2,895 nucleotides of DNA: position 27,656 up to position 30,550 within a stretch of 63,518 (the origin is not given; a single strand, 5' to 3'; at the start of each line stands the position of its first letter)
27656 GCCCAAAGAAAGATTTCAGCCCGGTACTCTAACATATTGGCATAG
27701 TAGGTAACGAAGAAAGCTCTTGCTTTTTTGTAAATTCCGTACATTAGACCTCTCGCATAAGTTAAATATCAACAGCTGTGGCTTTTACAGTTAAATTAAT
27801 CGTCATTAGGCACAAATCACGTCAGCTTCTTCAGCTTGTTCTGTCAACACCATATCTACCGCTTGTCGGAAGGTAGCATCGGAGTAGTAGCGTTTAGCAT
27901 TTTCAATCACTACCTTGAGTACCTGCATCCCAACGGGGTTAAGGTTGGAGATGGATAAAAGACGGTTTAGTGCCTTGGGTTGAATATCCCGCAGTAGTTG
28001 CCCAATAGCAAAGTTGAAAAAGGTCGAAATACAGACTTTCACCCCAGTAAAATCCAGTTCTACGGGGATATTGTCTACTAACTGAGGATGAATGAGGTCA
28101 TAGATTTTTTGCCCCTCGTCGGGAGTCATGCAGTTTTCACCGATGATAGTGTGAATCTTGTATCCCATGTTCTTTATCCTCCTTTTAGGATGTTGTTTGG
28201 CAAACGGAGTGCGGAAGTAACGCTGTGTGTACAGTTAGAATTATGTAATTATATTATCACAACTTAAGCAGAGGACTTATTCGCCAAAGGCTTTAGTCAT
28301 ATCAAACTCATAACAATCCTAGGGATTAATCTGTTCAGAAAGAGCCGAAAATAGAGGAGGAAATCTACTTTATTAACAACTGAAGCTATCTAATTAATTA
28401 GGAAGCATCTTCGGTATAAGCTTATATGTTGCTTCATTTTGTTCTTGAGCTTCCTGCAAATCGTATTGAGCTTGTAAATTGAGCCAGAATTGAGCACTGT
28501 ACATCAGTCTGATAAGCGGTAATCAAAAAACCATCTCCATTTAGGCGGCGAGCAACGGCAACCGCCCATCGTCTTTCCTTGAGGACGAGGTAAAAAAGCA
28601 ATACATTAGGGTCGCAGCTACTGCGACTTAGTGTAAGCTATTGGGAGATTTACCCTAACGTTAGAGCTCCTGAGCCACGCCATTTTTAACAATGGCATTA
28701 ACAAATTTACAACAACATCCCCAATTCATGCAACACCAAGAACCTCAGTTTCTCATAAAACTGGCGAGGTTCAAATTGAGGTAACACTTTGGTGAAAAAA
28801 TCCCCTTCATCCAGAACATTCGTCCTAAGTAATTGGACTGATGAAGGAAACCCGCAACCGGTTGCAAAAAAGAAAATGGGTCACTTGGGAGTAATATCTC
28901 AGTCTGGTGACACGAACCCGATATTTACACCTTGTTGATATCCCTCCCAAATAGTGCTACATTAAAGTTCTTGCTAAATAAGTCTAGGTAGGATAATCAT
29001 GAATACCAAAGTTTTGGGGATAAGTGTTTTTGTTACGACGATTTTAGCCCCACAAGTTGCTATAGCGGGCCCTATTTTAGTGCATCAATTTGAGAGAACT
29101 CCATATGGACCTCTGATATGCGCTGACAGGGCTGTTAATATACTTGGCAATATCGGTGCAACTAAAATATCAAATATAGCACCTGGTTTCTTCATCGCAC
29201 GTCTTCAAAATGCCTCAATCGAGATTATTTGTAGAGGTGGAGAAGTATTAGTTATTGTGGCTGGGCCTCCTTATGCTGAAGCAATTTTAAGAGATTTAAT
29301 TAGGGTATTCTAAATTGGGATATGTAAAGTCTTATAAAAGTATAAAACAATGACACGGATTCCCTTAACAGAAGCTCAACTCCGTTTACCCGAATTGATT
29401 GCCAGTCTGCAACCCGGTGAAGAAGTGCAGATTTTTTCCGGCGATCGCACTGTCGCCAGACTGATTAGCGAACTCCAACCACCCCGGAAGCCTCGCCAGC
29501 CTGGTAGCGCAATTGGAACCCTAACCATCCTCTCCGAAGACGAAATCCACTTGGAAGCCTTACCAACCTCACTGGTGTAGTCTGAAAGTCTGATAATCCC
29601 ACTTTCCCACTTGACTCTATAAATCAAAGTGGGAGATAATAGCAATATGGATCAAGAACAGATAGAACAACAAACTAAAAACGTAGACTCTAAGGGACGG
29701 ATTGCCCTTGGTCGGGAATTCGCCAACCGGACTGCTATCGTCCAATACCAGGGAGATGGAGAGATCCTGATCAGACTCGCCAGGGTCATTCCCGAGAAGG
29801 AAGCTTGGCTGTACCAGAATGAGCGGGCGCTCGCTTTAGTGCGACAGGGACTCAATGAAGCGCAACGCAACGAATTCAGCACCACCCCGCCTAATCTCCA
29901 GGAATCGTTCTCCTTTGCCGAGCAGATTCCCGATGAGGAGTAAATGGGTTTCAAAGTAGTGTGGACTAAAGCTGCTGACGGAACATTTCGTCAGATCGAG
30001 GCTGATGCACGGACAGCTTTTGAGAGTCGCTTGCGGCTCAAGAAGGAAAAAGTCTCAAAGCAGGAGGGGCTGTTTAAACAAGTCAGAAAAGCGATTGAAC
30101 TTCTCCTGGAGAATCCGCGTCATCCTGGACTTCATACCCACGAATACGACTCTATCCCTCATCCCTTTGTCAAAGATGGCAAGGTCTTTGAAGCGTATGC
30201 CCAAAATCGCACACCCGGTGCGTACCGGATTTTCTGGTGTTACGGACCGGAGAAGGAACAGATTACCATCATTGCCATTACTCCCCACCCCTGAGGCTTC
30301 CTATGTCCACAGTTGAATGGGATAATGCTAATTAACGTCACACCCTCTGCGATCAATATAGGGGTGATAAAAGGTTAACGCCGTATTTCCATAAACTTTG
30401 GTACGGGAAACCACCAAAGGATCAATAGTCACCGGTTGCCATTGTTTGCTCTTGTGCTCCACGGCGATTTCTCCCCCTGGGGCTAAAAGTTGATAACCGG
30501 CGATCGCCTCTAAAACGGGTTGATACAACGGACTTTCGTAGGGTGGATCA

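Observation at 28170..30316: Toxin-antitoxin islet with one intact, one orphan and one decayed module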

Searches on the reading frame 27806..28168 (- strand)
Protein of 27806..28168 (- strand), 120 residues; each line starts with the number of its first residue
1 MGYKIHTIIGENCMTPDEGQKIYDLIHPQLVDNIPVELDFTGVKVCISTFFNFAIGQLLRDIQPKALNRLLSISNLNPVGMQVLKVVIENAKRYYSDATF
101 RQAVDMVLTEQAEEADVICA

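Call 3: search_protein_families(library=pfam, max_evalue=1, proteins=[window:27806-28168:-])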
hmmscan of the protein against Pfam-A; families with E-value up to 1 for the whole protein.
window:27806-28168:- (120 aa): 3 families
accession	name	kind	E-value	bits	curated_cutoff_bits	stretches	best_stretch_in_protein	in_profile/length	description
PF14213.11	DUF4325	-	5.1e-17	61.8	23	1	18-79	1-62/64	STAS-like domain of unknown function (DUF4325)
PF21518.3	Sas-5-like_implico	-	0.031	14.4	27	1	92-110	25-43/44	Spindle assembly abnormal protein 5, implico domain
PF21887.2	RhiE_B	-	0.16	12.4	27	1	4-45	1-41/120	RhiE branching domain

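Call 4: search_protein_families(library=ncbifam, max_evalue=1, proteins=[window:27806-28168:-])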
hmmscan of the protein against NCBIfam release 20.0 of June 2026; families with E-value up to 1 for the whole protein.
window:27806-28168:- (120 aa): 0 families

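Call 56: search_protein_families(library=padloc, max_evalue=1, proteins=[window:27806-28168:-])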
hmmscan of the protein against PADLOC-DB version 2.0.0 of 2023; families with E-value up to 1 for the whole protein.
window:27806-28168:- (120 aa): 0 families

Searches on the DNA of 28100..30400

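Call 85: search_rna_families(source=window, start=28100, end=30400, threshold=evalue, max_evalue=1)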
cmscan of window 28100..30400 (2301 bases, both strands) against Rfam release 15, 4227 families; matches with E-value up to 1: 0.
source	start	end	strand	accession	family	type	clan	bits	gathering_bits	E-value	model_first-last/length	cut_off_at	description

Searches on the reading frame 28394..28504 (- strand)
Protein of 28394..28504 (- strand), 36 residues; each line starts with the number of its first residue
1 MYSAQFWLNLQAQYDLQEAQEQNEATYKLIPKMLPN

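Call 3: search_protein_families(library=pfam, max_evalue=1, proteins=[window:28394-28504:-])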
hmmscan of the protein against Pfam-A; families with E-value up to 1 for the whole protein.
window:28394-28504:- (36 aa): 0 families

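Call 4: search_protein_families(library=ncbifam, max_evalue=1, proteins=[window:28394-28504:-])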
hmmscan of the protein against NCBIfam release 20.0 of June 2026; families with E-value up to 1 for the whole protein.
window:28394-28504:- (36 aa): 1 family
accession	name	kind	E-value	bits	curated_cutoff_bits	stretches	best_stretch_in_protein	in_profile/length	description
TIGR02607.1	antidote_HigA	equivalog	5.9e-05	22.8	47.7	1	3-21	62-80/81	HigA family addiction module antitoxin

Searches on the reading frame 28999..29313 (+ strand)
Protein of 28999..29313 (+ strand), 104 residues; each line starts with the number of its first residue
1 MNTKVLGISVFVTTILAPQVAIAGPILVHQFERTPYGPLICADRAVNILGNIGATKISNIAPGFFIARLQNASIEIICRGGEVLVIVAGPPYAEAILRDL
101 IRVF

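Call 3: search_protein_families(library=pfam, max_evalue=1, proteins=[window:28999-29313:+])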
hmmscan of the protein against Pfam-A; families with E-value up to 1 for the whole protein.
window:28999-29313:+ (104 aa): 0 families

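Call 4: search_protein_families(library=ncbifam, max_evalue=1, proteins=[window:28999-29313:+])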
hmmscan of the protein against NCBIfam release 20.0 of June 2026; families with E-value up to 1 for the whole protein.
window:28999-29313:+ (104 aa): 0 families

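Call 56: search_protein_families(library=padloc, max_evalue=1, proteins=[window:28999-29313:+])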
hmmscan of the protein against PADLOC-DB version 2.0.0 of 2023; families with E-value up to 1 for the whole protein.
window:28999-29313:+ (104 aa): 0 families

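Call 63: find_encoding_contigs(protein=window:28999-29313:+, flank=4000, max_places=4)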
Protein window:28999-29313:+ (104 aa): 11 contigs read that carry it; 4 places shown.
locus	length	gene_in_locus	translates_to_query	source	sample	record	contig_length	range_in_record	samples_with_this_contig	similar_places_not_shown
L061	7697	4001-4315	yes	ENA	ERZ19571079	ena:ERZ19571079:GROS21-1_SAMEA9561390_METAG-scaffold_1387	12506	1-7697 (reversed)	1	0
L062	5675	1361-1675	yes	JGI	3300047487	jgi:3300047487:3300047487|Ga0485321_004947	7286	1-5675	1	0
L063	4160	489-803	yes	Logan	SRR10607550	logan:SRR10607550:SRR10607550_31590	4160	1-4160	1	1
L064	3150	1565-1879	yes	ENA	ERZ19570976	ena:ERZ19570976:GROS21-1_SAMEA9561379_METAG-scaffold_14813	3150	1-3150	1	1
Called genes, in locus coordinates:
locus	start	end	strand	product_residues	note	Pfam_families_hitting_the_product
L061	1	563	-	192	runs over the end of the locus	PF11237:DUF3038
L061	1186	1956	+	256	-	PF00999:Na_H_Exchanger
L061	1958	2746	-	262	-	PF06182:ABC2_membrane_6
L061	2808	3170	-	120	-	PF14213:DUF4325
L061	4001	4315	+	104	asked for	-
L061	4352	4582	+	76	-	-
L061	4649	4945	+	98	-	-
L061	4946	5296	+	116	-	-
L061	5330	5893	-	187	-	PF03602:Cons_hypoth95, PF05175:MTS (weak), PF13847:Methyltransf_31 (weak)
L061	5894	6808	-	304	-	PF01545:Cation_efflux, PF16916:ZT_dimer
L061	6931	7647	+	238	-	PF13443:HTH_26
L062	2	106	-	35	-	?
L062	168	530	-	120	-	PF14213:DUF4325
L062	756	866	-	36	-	-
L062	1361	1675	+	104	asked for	-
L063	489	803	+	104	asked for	-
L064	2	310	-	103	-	?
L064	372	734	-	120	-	PF14213:DUF4325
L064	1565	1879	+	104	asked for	-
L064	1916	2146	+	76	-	-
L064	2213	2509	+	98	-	-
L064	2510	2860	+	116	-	-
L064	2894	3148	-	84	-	?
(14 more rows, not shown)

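Call 71: search_dna_similar(query=window:28999-29313:+, collection=plasmids, mode=protein, max_rows=8, max_evalue=0.01)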
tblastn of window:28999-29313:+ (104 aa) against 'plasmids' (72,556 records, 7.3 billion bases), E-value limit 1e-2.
No match.

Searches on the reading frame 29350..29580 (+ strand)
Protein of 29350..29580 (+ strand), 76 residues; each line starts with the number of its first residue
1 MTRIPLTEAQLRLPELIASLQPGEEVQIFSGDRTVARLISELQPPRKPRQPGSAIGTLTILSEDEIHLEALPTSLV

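Call 3: search_protein_families(library=pfam, max_evalue=1, proteins=[window:29350-29580:+])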
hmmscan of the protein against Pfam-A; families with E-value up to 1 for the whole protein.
window:29350-29580:+ (76 aa): 1 family
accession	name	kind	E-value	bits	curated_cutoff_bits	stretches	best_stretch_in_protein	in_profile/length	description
PF02604.26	PhdYeFM_antitox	-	0.022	15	29.8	1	1-41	1-42/74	Antitoxin Phd_YefM, type II toxin-antitoxin system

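Call 4: search_protein_families(library=ncbifam, max_evalue=1, proteins=[window:29350-29580:+])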
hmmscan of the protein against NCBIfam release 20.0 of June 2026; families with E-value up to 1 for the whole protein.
window:29350-29580:+ (76 aa): 0 families

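Call 32: find_homologous_proteins(query=window:29350-29580:+)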
Query window:29350-29580:+ (76 aa): 145 proteins with E <= 0.001 among 147 candidates; the best 120 are listed.
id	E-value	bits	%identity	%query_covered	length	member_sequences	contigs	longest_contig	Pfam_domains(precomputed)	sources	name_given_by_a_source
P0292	1.9e-34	134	93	93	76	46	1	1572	-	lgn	-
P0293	1.4e-33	131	92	93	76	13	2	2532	-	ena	-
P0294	2.4e-33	131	92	93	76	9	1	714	-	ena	-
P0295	4.2e-33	130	92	93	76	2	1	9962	-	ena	-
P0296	4.3e-33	130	93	100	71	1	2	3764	-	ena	-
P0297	1.5e-32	128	92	100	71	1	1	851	-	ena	-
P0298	2.0e-32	128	92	100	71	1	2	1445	-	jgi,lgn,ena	jgi:antitoxin (DNA-binding transcriptional repressor) of toxin-antitoxin stability system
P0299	2.4e-32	127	92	100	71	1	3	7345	-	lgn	-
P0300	3.0e-32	127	89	93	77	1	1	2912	-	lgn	-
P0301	4.0e-32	127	90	93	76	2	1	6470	-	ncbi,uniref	ncbi:type II toxin-antitoxin system Phd/YefM family antitoxin [Scytonema sp. NUACC26]|uniref:type II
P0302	4.6e-32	126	87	93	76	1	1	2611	-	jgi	jgi:antitoxin (DNA-binding transcriptional repressor) of toxin-antitoxin stability system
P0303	5.2e-32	126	89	93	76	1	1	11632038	-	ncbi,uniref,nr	ncbi:antitoxin of toxin-antitoxin stability system [Scytonema hofmannii PCC 7110]|uniref:Antitoxin o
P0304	5.5e-32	126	87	93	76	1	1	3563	-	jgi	-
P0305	5.6e-32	126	90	93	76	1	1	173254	-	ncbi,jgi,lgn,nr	ncbi:MAG: antitoxin of toxin-antitoxin stability system [Scytonematopsis contorta HA4267-MV1]|jgi:an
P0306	6.7e-32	126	91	100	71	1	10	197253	-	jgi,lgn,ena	jgi:antitoxin (DNA-binding transcriptional repressor) of toxin-antitoxin stability system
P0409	6.0e-18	82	62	89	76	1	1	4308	PF02604.27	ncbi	-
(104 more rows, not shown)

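Call 34: find_encoding_contigs(protein=P0306, flank=10000, max_places=4)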
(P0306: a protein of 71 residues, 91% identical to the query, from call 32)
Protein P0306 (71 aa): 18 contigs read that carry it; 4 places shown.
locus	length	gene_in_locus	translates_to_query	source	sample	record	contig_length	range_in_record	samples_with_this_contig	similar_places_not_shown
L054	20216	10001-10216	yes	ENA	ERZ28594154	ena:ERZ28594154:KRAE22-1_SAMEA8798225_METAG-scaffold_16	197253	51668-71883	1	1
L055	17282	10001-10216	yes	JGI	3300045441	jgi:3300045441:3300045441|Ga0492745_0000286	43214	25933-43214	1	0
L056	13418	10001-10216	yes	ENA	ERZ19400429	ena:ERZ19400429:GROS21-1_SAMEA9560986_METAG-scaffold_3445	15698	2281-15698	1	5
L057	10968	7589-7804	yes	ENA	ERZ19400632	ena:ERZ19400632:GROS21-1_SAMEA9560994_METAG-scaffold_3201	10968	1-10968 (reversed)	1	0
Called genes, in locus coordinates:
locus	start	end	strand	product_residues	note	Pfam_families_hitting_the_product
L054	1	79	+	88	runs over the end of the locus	PF03693:ParD_antitoxin (weak)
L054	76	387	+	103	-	PF05016:ParE_toxin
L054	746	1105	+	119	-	-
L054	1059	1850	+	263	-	PF14516:AAA_35 (weak), PF23409:Beta-prop_EML (faint), PF24817:WD40_WDHD1_1st (faint), PF23381:Beta-prop_IFT122_1st (weak), PF23410:Beta-prop_VPS8 (faint), PF00400:WD40 (weak)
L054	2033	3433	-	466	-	PF13472:Lipase_GDSL_2 (faint)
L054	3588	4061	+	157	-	PF01451:LMWPc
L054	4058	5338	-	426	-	PF14233:DUF4335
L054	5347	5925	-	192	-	PF11237:DUF3038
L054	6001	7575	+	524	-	PF00999:Na_H_Exchanger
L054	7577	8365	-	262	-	PF06182:ABC2_membrane_6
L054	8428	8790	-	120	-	PF14213:DUF4325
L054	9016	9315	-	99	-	PF01381:HTH_3, PF12844:HTH_19 (weak)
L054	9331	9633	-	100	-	PF05015:HigB-like_toxin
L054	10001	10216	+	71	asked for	-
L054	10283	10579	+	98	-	-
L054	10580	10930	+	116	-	-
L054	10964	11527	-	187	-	PF03602:Cons_hypoth95, PF05175:MTS (weak), PF13847:Methyltransf_31 (weak)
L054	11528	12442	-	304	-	PF01545:Cation_efflux, PF16916:ZT_dimer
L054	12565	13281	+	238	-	PF13443:HTH_26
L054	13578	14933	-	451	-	PF23357:DUF7088, PF09822:ABC_transp_aux, PF14258:DUF4350 (weak)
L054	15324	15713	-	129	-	-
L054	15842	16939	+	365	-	PF02547:Queuosine_synth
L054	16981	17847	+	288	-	PF01209:Ubie_methyltran, PF05175:MTS, PF09243:Rsm22 (weak), PF13489:Methyltransf_23, PF13847:Methyltransf_31, PF08241:Methyltransf_11, PF08242:Methyltransf_12, PF13649:Methyltransf_25, +1 more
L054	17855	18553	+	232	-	PF00702:Hydrolase, PF13419:HAD_2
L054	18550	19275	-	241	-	PF00121:TIM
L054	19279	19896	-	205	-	PF00293:NUDIX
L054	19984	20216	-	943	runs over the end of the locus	PF03699:UPF0182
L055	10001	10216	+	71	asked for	-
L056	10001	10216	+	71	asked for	-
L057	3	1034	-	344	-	?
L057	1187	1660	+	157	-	PF01451:LMWPc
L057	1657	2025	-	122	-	-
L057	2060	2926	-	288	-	-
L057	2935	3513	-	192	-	PF11237:DUF3038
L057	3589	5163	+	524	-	PF00999:Na_H_Exchanger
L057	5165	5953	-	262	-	PF06182:ABC2_membrane_6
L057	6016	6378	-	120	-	PF14213:DUF4325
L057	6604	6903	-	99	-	PF01381:HTH_3, PF12844:HTH_19 (weak)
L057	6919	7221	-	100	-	PF05015:HigB-like_toxin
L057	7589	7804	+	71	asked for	-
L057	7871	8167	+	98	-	-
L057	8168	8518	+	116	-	-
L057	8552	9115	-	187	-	PF03602:Cons_hypoth95, PF05175:MTS (weak), PF13847:Methyltransf_31 (weak)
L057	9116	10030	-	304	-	PF01545:Cation_efflux, PF16916:ZT_dimer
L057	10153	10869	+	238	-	PF13443:HTH_26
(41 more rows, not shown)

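Call 35: find_encoding_contigs(protein=P0295, flank=3000, max_places=2)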
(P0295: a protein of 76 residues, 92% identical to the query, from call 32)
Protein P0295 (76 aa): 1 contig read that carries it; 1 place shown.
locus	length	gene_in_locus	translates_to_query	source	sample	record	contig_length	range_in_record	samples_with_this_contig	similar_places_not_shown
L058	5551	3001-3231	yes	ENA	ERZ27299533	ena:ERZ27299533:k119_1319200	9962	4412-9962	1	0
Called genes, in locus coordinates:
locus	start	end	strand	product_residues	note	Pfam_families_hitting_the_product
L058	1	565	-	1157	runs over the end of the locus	PF14516:AAA_35, PF08823:PG_binding_2 (faint), PF01471:PG_binding_1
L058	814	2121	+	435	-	PF14516:AAA_35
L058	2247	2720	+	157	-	-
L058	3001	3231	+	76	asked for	-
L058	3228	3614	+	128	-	PF01850:PIN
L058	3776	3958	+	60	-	PF21826:DUF6887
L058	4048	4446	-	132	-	-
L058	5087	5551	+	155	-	?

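Call 56: search_protein_families(library=padloc, max_evalue=1, proteins=[window:29350-29580:+, L054:9016-9315:-, L054:9331-9633:-])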
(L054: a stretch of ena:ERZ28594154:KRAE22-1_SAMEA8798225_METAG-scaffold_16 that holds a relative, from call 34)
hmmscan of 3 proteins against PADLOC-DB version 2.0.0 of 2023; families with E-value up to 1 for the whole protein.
window:29350-29580:+ (76 aa): 0 families

L054:9016-9315:- (99 aa): 4 families
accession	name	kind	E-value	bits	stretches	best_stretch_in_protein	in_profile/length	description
PDLC02926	HTH_VI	-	0.00047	18.4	1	24-91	14-79/92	-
PDLC03953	RmrA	-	0.0013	16.1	1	20-70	14-64/373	-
PDLC03982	PD-Lambda-2_B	-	0.0016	15.8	1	38-87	85-134/402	-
PDLC03954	RmrA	-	0.0041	14.1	1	24-80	23-79/380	-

L054:9331-9633:- (100 aa): 0 families

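Call 62: find_encoding_contigs(protein=P0303, flank=1500, max_places=2)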
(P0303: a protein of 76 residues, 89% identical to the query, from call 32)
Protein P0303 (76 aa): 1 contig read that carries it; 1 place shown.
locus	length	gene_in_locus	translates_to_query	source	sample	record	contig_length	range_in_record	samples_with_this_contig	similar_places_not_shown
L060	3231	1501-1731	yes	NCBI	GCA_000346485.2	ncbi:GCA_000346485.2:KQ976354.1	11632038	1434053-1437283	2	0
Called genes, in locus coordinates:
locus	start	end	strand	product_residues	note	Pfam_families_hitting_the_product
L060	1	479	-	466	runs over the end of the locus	PF13006:Nterm_IS4, PF01609:DDE_Tnp_1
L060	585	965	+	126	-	-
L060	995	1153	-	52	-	-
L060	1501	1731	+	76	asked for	-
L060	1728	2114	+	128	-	PF01850:PIN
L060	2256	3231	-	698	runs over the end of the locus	PF07715:Plug, PF00593:TonB_dep_Rec_b-barrel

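Call 87: search_protein_families(library=pfam, max_evalue=0.001, proteins=[L058:3228-3614:+, L054:9016-9315:-, L054:9331-9633:-])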
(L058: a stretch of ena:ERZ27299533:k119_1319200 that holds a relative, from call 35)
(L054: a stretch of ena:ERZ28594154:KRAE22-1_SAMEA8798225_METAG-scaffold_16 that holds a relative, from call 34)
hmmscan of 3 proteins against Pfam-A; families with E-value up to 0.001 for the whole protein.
L058:3228-3614:+ (128 aa): 1 family
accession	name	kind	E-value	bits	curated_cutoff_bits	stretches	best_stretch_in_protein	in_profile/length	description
PF01850.27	PIN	-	5.8e-14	53.2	23.6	1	4-121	2-116/120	PIN domain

L054:9016-9315:- (99 aa): 2 families
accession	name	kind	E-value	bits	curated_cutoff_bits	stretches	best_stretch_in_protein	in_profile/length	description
PF01381.28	HTH_3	-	2.9e-08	34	23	1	21-68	6-53/55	Helix-turn-helix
PF12844.13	HTH_19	-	2e-06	28.1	30.2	1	23-71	11-58/64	Helix-turn-helix domain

L054:9331-9633:- (100 aa): 1 family
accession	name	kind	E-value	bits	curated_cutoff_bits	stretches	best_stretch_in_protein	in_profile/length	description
PF05015.19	HigB-like_toxin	-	4.6e-17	62.7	27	1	17-83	17-83/91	RelE-like toxin of type II toxin-antitoxin system HigB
